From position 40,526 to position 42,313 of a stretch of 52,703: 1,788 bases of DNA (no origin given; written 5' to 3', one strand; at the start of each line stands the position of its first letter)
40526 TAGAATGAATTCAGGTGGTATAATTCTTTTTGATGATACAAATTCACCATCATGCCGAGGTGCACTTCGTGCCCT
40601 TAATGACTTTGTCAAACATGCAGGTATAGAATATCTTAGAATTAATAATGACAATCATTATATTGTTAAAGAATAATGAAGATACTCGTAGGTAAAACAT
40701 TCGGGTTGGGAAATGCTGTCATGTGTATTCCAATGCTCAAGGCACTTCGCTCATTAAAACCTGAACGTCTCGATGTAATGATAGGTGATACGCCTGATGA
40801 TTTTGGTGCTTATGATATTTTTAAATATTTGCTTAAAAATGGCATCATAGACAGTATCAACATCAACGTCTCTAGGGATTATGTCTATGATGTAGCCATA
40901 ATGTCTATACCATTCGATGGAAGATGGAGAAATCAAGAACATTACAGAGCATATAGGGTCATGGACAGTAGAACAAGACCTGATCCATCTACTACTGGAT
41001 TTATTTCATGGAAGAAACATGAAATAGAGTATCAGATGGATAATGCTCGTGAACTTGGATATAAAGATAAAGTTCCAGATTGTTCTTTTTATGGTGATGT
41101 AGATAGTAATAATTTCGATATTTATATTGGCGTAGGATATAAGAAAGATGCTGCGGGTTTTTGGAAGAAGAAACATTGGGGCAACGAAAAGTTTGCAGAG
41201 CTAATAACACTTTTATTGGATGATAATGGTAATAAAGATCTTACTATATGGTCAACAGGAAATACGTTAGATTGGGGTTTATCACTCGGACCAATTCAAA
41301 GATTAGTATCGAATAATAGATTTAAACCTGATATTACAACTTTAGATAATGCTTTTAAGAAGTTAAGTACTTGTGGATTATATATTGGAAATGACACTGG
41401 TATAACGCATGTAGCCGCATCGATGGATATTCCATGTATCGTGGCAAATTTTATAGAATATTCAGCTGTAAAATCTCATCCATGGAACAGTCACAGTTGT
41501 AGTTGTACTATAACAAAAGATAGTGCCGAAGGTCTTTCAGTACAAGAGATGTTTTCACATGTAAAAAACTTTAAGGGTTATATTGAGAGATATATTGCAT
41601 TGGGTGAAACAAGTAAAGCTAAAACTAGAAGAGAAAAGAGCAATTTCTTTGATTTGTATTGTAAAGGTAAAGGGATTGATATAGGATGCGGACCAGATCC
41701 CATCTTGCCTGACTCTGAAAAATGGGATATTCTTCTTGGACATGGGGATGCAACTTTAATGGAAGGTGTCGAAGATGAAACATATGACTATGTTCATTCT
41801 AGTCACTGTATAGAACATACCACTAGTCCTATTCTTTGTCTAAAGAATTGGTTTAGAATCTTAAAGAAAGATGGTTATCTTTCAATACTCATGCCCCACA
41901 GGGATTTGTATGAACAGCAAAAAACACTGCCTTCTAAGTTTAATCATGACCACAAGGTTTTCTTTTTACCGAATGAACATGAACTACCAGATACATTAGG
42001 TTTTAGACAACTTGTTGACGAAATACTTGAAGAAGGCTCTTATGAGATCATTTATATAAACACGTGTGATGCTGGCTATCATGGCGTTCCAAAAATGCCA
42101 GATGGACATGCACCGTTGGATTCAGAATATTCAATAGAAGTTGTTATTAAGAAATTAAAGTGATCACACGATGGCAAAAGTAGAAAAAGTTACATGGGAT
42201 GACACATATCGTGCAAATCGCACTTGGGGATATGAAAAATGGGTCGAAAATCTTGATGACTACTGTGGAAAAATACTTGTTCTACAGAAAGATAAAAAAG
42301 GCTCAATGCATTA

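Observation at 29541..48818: About 20-kb glycan-modification island including a phage-encoded ADP-heptose pathway, a B12-radical-SAM enzyme and GT9-methyltransferase fusion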

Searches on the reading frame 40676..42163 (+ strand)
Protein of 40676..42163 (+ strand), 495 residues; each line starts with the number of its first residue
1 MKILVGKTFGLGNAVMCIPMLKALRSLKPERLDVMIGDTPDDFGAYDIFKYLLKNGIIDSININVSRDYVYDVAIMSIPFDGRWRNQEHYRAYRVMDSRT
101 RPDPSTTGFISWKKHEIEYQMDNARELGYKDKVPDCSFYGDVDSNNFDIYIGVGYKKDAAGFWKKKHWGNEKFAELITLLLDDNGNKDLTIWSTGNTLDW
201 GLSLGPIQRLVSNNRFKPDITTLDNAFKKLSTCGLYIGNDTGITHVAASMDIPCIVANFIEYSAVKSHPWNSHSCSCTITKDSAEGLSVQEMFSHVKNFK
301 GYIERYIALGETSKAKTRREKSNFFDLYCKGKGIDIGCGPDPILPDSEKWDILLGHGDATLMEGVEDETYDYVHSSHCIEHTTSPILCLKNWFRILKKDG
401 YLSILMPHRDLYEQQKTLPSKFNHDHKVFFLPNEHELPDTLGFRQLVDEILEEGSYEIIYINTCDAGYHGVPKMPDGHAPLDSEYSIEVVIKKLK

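Call 4: search_protein_families(library=pfam, proteins=[window:40676-42163:+], max_evalue=0.01)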
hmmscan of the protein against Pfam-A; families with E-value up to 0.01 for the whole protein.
window:40676-42163:+ (495 aa): 6 families
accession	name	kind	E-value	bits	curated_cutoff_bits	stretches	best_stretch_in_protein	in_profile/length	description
PF01075.23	Glyco_transf_9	-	5.9e-09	36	22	1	162-273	116-223/247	Glycosyltransferase family 9 (heptosyltransferase)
PF13489.12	Methyltransf_23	-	2.5e-08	34.3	27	1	355-419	67-131/164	Methyltransferase domain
PF08241.18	Methyltransf_11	-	2.8e-07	31.5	21.2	1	356-403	48-94/95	Methyltransferase domain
PF13847.12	Methyltransf_31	-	6e-05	23.2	27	1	357-415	61-115/145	Methyltransferase domain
PF08242.18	Methyltransf_12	-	0.0035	18.5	30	1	365-402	64-98/98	Methyltransferase domain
PF13649.12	Methyltransf_25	-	0.0077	17.3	27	0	354-400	50-97/97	Methyltransferase domain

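Call 7: search_protein_families(library=ncbifam, proteins=[window:40676-42163:+], max_evalue=0.01)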
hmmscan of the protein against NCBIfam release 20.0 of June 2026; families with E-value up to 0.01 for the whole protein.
window:40676-42163:+ (495 aa): 4 families
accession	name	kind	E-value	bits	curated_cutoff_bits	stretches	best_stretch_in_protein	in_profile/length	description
TIGR04372.1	glycosyl_04372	domain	3.4e-06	26.6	45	1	230-295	83-149/207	TIGR04372 family glycosyltransferase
TIGR02193.1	heptsyl_trn_I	equivalog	3.7e-06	26.4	185.3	1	164-255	192-278/320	lipopolysaccharide heptosyltransferase I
TIGR02195.1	heptsyl_trn_II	equivalog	6.9e-06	25.4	134.6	1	160-255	183-279/339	lipopolysaccharide heptosyltransferase II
NF008162.0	PRK10916.1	equivalog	0.0034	16.6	569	1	219-255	248-284/348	ADP-heptose--LPS heptosyltransferase RfaF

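Call 52: search_solved_structures(query=window:40676-42163:+, max_evalue=1)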
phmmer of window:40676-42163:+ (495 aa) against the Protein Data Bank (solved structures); distinct sequences matched with E-value up to 1: 5.
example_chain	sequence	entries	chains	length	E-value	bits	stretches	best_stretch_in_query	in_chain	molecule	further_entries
1psw_A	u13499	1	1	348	0.045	15.5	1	160-256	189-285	ADP-HEPTOSE LPS HEPTOSYLTRANSFERASE II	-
4ine_A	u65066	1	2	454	0.065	14.9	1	361-441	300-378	Protein PMT-2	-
1vlm_A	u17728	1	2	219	0.099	14.3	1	350-430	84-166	SAM-dependent methyltransferase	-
3tov_A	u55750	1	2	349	0.22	13.2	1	165-301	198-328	Glycosyl transferase family 9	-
3l8d_A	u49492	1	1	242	0.43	12.2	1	356-425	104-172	Methyltransferase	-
